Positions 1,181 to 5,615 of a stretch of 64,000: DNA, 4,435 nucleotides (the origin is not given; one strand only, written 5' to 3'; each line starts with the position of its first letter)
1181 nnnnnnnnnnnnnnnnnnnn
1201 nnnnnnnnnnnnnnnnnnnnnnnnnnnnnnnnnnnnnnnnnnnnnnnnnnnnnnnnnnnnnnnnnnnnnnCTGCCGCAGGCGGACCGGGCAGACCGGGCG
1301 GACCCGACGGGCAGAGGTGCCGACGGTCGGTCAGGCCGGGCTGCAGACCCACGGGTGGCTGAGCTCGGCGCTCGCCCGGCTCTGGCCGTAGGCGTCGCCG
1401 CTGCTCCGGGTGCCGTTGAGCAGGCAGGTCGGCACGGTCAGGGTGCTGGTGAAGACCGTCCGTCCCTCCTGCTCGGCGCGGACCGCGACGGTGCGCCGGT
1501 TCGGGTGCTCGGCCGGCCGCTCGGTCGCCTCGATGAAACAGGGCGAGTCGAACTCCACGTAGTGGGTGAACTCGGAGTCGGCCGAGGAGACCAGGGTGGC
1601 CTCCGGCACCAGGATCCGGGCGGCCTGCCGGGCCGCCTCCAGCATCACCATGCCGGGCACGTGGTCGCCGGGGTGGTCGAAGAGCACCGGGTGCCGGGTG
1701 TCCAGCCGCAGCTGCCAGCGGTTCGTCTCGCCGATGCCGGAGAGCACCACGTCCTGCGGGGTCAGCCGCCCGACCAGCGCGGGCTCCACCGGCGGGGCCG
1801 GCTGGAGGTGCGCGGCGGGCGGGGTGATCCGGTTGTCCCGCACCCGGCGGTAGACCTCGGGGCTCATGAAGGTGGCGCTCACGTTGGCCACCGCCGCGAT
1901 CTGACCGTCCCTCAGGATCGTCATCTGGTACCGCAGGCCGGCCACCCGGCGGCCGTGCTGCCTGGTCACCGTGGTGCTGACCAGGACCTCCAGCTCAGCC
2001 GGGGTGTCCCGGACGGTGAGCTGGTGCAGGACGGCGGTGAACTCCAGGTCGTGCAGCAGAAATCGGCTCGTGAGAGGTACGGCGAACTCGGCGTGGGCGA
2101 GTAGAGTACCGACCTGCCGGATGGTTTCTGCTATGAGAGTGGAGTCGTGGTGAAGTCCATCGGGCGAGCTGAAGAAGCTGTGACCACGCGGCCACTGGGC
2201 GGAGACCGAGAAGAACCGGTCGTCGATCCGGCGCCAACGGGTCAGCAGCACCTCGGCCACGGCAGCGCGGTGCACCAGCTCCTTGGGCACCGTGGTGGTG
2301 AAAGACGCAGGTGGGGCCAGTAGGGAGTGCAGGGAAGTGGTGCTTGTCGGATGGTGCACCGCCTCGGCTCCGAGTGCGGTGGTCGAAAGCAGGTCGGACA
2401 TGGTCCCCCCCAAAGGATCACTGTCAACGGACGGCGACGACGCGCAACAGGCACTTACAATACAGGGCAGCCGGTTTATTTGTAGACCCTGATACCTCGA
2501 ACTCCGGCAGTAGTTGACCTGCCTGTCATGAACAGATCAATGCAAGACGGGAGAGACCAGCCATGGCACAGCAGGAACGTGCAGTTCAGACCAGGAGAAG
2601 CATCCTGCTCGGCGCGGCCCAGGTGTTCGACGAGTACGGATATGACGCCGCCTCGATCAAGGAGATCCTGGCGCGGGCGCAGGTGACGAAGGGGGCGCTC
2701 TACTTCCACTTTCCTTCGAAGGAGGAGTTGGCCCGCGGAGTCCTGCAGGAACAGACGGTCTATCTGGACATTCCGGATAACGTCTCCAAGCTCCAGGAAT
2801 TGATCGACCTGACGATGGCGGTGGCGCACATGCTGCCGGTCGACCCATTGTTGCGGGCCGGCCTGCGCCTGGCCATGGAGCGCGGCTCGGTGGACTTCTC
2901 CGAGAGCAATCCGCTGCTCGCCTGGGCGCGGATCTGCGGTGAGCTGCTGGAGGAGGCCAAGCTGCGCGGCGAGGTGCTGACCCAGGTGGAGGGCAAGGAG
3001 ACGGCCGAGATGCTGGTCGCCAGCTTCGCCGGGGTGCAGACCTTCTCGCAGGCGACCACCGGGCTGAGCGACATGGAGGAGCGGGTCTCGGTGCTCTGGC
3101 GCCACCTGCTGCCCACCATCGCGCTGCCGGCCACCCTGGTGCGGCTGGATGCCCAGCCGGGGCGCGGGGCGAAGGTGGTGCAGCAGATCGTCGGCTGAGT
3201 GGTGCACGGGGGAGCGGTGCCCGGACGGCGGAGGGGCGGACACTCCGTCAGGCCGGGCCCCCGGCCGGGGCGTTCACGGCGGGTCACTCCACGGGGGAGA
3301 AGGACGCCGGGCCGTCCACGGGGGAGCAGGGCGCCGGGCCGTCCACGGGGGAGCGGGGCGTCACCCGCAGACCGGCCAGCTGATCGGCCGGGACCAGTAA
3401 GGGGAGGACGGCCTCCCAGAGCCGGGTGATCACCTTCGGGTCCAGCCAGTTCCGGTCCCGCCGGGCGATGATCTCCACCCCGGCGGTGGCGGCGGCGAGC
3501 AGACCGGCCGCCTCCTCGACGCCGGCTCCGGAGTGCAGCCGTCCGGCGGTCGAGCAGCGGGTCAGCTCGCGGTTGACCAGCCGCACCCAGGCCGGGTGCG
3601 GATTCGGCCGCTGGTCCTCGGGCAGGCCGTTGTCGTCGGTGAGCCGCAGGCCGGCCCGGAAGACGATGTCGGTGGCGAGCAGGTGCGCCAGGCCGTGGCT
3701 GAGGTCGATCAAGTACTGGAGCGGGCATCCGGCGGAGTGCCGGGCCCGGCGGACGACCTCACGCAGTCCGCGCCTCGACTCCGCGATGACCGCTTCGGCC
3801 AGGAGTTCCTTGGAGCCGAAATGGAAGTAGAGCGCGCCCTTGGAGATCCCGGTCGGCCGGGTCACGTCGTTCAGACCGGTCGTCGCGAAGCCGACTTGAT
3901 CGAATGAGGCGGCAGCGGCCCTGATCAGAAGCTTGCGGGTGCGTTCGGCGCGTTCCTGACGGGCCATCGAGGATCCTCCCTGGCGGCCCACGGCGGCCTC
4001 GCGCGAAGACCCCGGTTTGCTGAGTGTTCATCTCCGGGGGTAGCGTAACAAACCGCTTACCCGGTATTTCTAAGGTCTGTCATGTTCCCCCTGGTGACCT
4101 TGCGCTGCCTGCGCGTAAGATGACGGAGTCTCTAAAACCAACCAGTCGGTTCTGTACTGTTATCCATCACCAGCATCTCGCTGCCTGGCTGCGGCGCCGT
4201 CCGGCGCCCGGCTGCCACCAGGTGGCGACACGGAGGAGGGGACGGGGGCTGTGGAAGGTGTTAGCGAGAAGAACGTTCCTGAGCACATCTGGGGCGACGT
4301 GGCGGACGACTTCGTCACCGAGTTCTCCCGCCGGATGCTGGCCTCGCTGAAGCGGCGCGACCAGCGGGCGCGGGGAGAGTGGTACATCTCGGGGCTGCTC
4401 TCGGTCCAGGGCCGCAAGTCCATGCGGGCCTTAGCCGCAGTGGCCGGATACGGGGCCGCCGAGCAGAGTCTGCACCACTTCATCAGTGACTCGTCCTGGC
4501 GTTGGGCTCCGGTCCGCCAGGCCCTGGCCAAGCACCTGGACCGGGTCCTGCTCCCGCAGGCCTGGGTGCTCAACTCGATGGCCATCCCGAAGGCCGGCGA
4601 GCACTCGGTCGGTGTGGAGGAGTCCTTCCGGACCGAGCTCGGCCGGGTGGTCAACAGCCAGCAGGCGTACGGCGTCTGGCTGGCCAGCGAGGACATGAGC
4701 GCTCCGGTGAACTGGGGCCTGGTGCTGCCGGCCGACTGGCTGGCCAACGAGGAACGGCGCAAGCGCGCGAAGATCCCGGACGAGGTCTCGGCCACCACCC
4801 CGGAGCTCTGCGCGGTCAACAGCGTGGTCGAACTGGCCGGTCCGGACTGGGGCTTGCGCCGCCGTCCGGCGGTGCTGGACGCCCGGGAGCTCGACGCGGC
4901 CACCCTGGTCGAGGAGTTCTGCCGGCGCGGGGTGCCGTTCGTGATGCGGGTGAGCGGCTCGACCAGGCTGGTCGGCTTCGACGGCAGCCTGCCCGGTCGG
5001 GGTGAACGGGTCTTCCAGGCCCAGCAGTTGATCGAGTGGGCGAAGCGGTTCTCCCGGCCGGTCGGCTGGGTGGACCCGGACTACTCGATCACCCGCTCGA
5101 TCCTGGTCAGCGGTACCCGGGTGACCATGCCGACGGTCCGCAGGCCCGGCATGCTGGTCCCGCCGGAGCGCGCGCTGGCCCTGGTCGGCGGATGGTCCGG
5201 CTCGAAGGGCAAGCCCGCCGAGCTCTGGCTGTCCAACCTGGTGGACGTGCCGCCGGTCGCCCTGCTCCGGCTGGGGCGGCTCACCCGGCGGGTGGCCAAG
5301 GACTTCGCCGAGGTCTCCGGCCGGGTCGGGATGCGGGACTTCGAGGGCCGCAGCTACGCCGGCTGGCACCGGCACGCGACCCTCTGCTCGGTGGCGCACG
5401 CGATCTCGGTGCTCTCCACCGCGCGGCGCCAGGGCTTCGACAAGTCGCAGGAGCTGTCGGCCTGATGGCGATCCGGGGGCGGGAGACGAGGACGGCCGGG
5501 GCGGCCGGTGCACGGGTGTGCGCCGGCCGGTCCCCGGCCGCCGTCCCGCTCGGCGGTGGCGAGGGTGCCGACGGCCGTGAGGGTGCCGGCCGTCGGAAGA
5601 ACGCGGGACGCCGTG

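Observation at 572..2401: HAD phosphatase convergent on the AfsA-like gene: MMF-type (MmfP-like) rather than classic A-factor arrangement?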

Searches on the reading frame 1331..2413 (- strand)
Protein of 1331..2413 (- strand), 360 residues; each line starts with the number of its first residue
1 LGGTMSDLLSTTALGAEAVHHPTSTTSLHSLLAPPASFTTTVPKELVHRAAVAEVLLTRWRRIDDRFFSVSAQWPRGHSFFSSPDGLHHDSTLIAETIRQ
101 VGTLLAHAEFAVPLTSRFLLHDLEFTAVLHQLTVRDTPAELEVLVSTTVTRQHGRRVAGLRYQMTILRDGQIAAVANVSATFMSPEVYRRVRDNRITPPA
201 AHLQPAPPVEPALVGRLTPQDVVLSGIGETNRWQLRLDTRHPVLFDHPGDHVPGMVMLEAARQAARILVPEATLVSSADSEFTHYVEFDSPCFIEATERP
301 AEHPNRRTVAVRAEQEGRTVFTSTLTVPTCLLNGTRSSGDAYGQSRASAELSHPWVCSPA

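Call 6: search_protein_families(library=pfam, proteins=[window:1331-2413:-], max_evalue=0.01)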
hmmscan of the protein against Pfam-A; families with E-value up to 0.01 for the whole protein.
window:1331-2413:- (360 aa): 1 family
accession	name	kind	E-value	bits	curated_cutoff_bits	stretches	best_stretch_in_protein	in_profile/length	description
PF03756.19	AfsA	-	1.2e-44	152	24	2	46-180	1-131/133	A-factor biosynthesis hotdog domain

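Call 7: search_protein_families(library=ncbifam, proteins=[window:1331-2413:-], max_evalue=0.01)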
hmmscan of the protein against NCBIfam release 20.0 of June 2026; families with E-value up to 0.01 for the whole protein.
window:1331-2413:- (360 aa): 1 family
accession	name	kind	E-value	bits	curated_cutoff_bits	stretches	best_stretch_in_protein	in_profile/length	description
NF041195.1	ScbA_BarX_GamBu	equivalog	2.4e-104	348.6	200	1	41-326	1-290/290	ScbA/BarX family gamma-butyrolactone biosynthesis protein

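Call 9: search_dna_similar(query=window:1331-2413:-, collection=plasmids, mode=protein, max_evalue=0.00001, max_rows=40)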
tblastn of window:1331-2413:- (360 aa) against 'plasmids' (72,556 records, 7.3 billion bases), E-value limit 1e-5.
Records with a match: 187; places in all: 245; records where one place covers at least 80% of the query: 144.
Best place of each record, by identity: <60% 187.
By first word of the organism name: Streptomyces 165; Rhodococcus 8; Aliiroseovarius 8; Streptantibioticus 2; Kitasatospora 1; Embleya 1; Nonomuraea 1; Klebsiella 1.
By predicted mobility (MOB-suite, as given by PLSDB): non-mobilizable 159; mobilizable 26; conjugative 2.
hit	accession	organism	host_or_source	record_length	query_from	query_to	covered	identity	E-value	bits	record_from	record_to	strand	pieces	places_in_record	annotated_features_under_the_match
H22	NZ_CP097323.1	Streptomyces sp. RerS4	root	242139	1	326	91%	50.0%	4e-77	265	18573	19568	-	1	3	ScbA/BarX family gamma-butyrolactone biosynthesis protein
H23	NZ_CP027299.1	Streptomyces sp. SGAir0924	whole organism,air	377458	13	326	87%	51.6%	1e-83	283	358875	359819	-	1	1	ScbA/BarX family gamma-butyrolactone biosynthesis protein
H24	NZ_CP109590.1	Streptomyces sp. NBC_01361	-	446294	2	327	91%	48.6%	8e-80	273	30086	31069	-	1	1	ScbA/BarX family gamma-butyrolactone biosynthesis protein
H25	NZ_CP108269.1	Streptomyces sp. NBC_00046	-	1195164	37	325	80%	54.6%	4e-81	276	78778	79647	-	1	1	record has no annotation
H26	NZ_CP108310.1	Streptomyces sp. NBC_00012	-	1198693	37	325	80%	54.6%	4e-81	276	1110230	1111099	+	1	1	record has no annotation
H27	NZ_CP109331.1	Streptomyces sp. NBC_01590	-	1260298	37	325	80%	54.6%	4e-81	276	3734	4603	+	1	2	record has no annotation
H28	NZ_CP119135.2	Streptomyces sp. FXJ1.172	cell culture,red soil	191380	27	360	93%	47.2%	2e-78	269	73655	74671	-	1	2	ScbA/BarX family gamma-butyrolactone biosynthesis protein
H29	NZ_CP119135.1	Streptomyces sp. FXJ1.172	-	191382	27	360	93%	47.2%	2e-78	269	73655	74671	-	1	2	ScbA/BarX family gamma-butyrolactone biosynthesis protein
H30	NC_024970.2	Streptomyces lavendulae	-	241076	1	326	91%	48.4%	4e-78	268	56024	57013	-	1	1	ScbA/BarX family gamma-butyrolactone biosynthesis protein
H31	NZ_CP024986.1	Streptomyces lavendulae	pure culture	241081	1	326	91%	48.4%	4e-78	268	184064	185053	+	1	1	ScbA/BarX family gamma-butyrolactone biosynthesis protein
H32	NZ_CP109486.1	Streptomyces sp. NBC_01445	-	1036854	2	327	91%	48.3%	2e-79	272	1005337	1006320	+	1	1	record has no annotation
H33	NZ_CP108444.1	Streptomyces sp. NBC_01276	-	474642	1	326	91%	47.9%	1e-75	260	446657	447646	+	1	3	ScbA/BarX family gamma-butyrolactone biosynthesis protein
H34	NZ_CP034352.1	Streptomyces sp. W1SF4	-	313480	1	326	91%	47.6%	6e-78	267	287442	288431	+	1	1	ScbA/BarX family gamma-butyrolactone biosynthesis protein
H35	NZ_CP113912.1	Streptomyces sp. KMM 9044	cell culture,soil sample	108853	23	327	85%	49.8%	1e-76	263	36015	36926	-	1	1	ScbA/BarX family gamma-butyrolactone biosynthesis protein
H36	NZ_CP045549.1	Streptomyces sp. SYP-A7193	cell culture,soil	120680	39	326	80%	52.6%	2e-83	283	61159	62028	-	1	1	ScbA/BarX family gamma-butyrolactone biosynthesis protein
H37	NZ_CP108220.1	Streptomyces coelicoflavus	-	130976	39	326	80%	52.6%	2e-83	283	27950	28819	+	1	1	ScbA/BarX family gamma-butyrolactone biosynthesis protein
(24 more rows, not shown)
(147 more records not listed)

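Call 25: get_annotated_region(hit=H37, flank=7000)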
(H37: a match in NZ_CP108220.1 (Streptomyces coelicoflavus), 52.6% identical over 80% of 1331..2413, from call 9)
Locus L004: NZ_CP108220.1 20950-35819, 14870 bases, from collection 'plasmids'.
description: Streptomyces coelicoflavus strain NBC_00099 plasmid unnamed2, complete sequence
organism: Streptomyces coelicoflavus (NCBI taxid 285562)
taxonomy: Bacteria; Actinomycetota; Actinomycetes; Kitasatosporales; Streptomycetaceae; Streptomyces; Streptomyces coelicoflavus
host: -; source: -; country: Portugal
typing (MOB-suite, as given by PLSDB): non-mobilizable
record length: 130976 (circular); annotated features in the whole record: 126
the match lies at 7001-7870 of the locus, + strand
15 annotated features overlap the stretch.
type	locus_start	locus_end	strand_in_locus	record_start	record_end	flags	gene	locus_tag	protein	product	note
CDS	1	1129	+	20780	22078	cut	-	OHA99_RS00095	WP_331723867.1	MFS transporter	GO:0055085 - transmembrane transport [Evidence IEA]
CDS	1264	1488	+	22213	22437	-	-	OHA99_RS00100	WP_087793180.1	DUF6059 family protein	-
CDS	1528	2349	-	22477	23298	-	-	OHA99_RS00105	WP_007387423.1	AfsR/SARP family transcriptional regulator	-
CDS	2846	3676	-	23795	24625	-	-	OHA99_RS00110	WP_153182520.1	AfsR/SARP family transcriptional regulator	-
CDS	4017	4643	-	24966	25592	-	-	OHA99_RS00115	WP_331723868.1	ScbR family autoregulator-binding transcription factor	-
CDS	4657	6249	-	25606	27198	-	-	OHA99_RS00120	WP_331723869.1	acyl-CoA carboxylase subunit beta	-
CDS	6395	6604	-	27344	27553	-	-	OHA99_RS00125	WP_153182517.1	acyl-CoA carboxylase epsilon subunit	-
CDS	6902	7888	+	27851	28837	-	-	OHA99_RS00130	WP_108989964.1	ScbA/BarX family gamma-butyrolactone biosynthesis protein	-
CDS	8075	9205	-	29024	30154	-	-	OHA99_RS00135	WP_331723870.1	hypothetical protein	-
CDS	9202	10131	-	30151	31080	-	-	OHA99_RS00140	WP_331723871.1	NAD(P)-binding domain-containing protein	-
CDS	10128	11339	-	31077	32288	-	-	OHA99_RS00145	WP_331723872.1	hypothetical protein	-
CDS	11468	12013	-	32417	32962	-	-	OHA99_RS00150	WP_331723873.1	ATP-binding protein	-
CDS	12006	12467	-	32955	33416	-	-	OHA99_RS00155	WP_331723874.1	hypothetical protein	-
CDS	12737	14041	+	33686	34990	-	-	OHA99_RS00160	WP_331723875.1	XRE family transcriptional regulator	-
CDS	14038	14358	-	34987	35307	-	cutA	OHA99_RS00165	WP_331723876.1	divalent-cation tolerance protein CutA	GO:0010038 - response to metal ion [Evidence IEA]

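Call 27: search_solved_structures(query=window:1331-2413:-, max_evalue=0.1)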
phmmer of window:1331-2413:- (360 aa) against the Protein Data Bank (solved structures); distinct sequences matched with E-value up to 0.1: 0.

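Call 100: search_dna_similar(query=window:1331-2401:-, collection=plasmids, mode=protein, max_evalue=0.00001, max_rows=60, rows=spread)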
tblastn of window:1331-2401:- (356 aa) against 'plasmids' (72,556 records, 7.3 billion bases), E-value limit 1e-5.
Records with a match: 187; places in all: 245; records where one place covers at least 80% of the query: 161.
Best place of each record, by identity: <60% 187.
By first word of the organism name: Streptomyces 165; Rhodococcus 8; Aliiroseovarius 8; Streptantibioticus 2; Kitasatospora 1; Embleya 1; Nonomuraea 1; Klebsiella 1.
By predicted mobility (MOB-suite, as given by PLSDB): non-mobilizable 159; mobilizable 26; conjugative 2.
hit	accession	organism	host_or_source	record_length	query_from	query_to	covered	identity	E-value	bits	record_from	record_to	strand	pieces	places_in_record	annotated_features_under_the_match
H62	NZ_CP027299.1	Streptomyces sp. SGAir0924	whole organism,air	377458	9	322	88%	51.6%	1e-83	283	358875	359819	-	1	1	ScbA/BarX family gamma-butyrolactone biosynthesis protein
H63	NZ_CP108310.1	Streptomyces sp. NBC_00012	-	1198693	33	321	81%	54.6%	3e-81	276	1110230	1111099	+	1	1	record has no annotation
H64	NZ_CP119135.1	Streptomyces sp. FXJ1.172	-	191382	23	356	94%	47.2%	1e-78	269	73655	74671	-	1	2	ScbA/BarX family gamma-butyrolactone biosynthesis protein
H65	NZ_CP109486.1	Streptomyces sp. NBC_01445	-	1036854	14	323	87%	49.5%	3e-79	271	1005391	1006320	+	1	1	record has no annotation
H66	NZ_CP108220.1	Streptomyces coelicoflavus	-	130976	35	322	81%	52.6%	2e-83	283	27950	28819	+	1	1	ScbA/BarX family gamma-butyrolactone biosynthesis protein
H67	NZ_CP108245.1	Streptomyces sp. NBC_00073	-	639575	31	322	82%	51.7%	7e-83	281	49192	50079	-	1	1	ScbA/BarX family gamma-butyrolactone biosynthesis protein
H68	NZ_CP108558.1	Streptomyces sp. NBC_01205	-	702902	31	322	82%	51.7%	7e-83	281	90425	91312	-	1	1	ScbA/BarX family gamma-butyrolactone biosynthesis protein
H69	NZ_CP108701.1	Streptomyces sp. NBC_01006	-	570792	32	322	82%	51.5%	6e-82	278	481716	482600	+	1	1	ScbA/BarX family gamma-butyrolactone biosynthesis protein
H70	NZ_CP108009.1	Streptomyces sp. NBC_00334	-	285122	33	323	82%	51.2%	5e-79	270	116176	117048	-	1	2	ScbA/BarX family gamma-butyrolactone biosynthesis protein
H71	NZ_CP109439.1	Streptomyces sp. NBC_01483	-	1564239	33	323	82%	50.8%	5e-75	259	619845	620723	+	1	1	none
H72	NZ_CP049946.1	Streptomyces koyangensis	cell culture,Deep sea sediment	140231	33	329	83%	49.3%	4e-80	273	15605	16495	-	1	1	ScbA/BarX family gamma-butyrolactone biosynthesis protein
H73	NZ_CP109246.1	Streptomyces albidoflavus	-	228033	33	329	83%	49.0%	1e-79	272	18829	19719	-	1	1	ScbA/BarX family gamma-butyrolactone biosynthesis protein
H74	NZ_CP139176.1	Streptomyces sp. CL7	soild,microorganism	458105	18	317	84%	48.4%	8e-81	275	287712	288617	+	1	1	ScbA/BarX family gamma-butyrolactone biosynthesis protein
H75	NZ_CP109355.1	Streptomyces sp. NBC_01563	-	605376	31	322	82%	49.5%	3e-75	259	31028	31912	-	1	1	ScbA/BarX family gamma-butyrolactone biosynthesis protein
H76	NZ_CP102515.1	Streptomyces yangpuensis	Crocus sativus,pure culture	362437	31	322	82%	49.3%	2e-79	271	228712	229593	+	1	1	ScbA/BarX family gamma-butyrolactone biosynthesis protein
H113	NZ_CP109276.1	Streptomyces anthocyanicus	-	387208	25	317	82%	34.8%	3e-23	108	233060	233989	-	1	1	ScbA/BarX family gamma-butyrolactone biosynthesis protein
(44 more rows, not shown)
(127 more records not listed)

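Call 101: get_annotated_region(hit=H113, flank=6000)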
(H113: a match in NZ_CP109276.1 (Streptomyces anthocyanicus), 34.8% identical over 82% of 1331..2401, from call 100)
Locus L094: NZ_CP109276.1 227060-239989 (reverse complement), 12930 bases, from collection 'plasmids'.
description: Streptomyces anthocyanicus strain NBC 01636 plasmid unnamed1, complete sequence
organism: Streptomyces anthocyanicus (NCBI taxid 68174)
taxonomy: Bacteria; Actinomycetota; Actinomycetes; Kitasatosporales; Streptomycetaceae; Streptomyces; Streptomyces anthocyanicus
host: -; source: -; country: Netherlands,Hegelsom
typing (MOB-suite, as given by PLSDB): non-mobilizable; replicon rep_cluster_1910
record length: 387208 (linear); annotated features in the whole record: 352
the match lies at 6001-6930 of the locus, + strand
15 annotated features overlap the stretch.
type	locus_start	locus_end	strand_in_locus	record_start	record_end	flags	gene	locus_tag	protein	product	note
CDS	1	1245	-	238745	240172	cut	-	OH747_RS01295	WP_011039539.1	MFS transporter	-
CDS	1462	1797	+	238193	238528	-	-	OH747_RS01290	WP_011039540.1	helix-turn-helix domain-containing protein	-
CDS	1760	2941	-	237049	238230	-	-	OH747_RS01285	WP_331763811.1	Gfo/Idh/MocA family oxidoreductase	-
CDS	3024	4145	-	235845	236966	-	-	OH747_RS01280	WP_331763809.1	LLM class flavin-dependent oxidoreductase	-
CDS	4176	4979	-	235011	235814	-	-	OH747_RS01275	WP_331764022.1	thioesterase domain-containing protein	GO:0009058 - biosynthetic process [Evidence IEA]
CDS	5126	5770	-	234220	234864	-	-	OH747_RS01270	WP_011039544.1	ScbR family autoregulator-binding transcription factor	-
CDS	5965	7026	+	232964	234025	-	-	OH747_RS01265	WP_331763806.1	ScbA/BarX family gamma-butyrolactone biosynthesis protein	-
CDS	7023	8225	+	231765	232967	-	-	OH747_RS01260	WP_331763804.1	acyl-CoA dehydrogenase family protein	-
CDS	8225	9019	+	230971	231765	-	-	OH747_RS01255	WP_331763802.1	HAD family hydrolase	GO:0016311 - dephosphorylation [Evidence IEA]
CDS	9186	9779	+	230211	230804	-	-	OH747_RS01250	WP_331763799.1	TetR/AcrR family transcriptional regulator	GO:0006355 - regulation of DNA-templated transcription [Evidence IEA]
CDS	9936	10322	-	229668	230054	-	-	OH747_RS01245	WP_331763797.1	toxin Doc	-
CDS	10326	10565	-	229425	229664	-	-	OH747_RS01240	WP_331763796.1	antitoxin MazE7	-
CDS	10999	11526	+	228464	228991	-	-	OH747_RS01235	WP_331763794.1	hypothetical protein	-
CDS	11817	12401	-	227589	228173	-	-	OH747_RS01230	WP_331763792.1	TetR/AcrR family transcriptional regulator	GO:0006355 - regulation of DNA-templated transcription [Evidence IEA]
CDS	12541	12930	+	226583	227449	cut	-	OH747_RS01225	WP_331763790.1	methyltransferase domain-containing protein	-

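Call 104: search_protein_families(library=pfam, proteins=[L094:8225-9019:+, L094:7023-8225:+], max_evalue=0.001)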
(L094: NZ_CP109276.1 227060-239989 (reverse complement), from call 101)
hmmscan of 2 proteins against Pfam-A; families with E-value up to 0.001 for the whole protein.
L094:8225-9019:+ (264 aa): 3 families
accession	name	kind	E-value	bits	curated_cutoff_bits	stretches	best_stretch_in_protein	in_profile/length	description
PF12710.13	HAD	-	1.3e-35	124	27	1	22-212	1-189/189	haloacid dehalogenase-like hydrolase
PF00702.32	Hydrolase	-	1.7e-10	42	26.4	1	22-215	4-191/191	haloacid dehalogenase-like hydrolase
PF08282.18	Hydrolase_3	-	1.3e-05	25.5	20.9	1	179-221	187-229/255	haloacid dehalogenase-like hydrolase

L094:7023-8225:+ (400 aa): 4 families
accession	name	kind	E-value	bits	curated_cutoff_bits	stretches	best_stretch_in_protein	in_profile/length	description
PF08028.16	Acyl-CoA_dh_2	-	5.5e-34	117.8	22.7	1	232-352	1-133/134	Acyl-CoA dehydrogenase, C-terminal domain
PF00441.29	Acyl-CoA_dh_1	-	3e-06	27.9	22.4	1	230-344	14-130/150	Acyl-CoA dehydrogenase, C-terminal domain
PF02770.24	Acyl-CoA_dh_M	-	1.9e-05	25.2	33.3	1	124-197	21-96/97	Acyl-CoA dehydrogenase, middle domain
PF02771.21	Acyl-CoA_dh_N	-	0.00033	21.4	22.9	1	6-92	8-88/113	Acyl-CoA dehydrogenase, N-terminal domain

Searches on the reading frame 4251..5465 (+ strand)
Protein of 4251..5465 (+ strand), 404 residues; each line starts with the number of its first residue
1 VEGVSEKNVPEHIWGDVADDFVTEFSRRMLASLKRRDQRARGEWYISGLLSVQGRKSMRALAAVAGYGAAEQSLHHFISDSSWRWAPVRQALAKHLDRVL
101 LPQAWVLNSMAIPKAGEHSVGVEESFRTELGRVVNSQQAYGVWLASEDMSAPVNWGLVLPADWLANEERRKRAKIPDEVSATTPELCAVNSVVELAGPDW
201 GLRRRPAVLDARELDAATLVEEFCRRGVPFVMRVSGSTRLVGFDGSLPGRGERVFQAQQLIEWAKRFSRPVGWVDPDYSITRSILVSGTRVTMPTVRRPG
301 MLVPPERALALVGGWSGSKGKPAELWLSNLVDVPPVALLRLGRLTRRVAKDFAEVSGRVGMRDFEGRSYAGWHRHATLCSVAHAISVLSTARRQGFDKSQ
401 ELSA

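Call 6: search_protein_families(library=pfam, proteins=[window:4251-5465:+], max_evalue=0.01)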
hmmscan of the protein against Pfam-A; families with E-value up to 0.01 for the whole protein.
window:4251-5465:+ (404 aa): 1 family
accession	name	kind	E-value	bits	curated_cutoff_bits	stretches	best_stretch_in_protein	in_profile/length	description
PF13546.12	DDE_5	-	1e-41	143.7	27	1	29-243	2-217/272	DDE superfamily endonuclease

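Call 7: search_protein_families(library=ncbifam, proteins=[window:4251-5465:+], max_evalue=0.01)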
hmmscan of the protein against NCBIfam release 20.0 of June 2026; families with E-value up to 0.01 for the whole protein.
window:4251-5465:+ (404 aa): 2 families
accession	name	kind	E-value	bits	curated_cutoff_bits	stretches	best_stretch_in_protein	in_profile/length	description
NF033540.2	transpos_IS701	equivalog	9.2e-87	291.7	150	1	23-388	2-361/363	IS701 family transposase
NF049999.1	transpos_IS701_3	equivalog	6.3e-06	25.3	170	1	41-107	24-92/412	IS701 family transposase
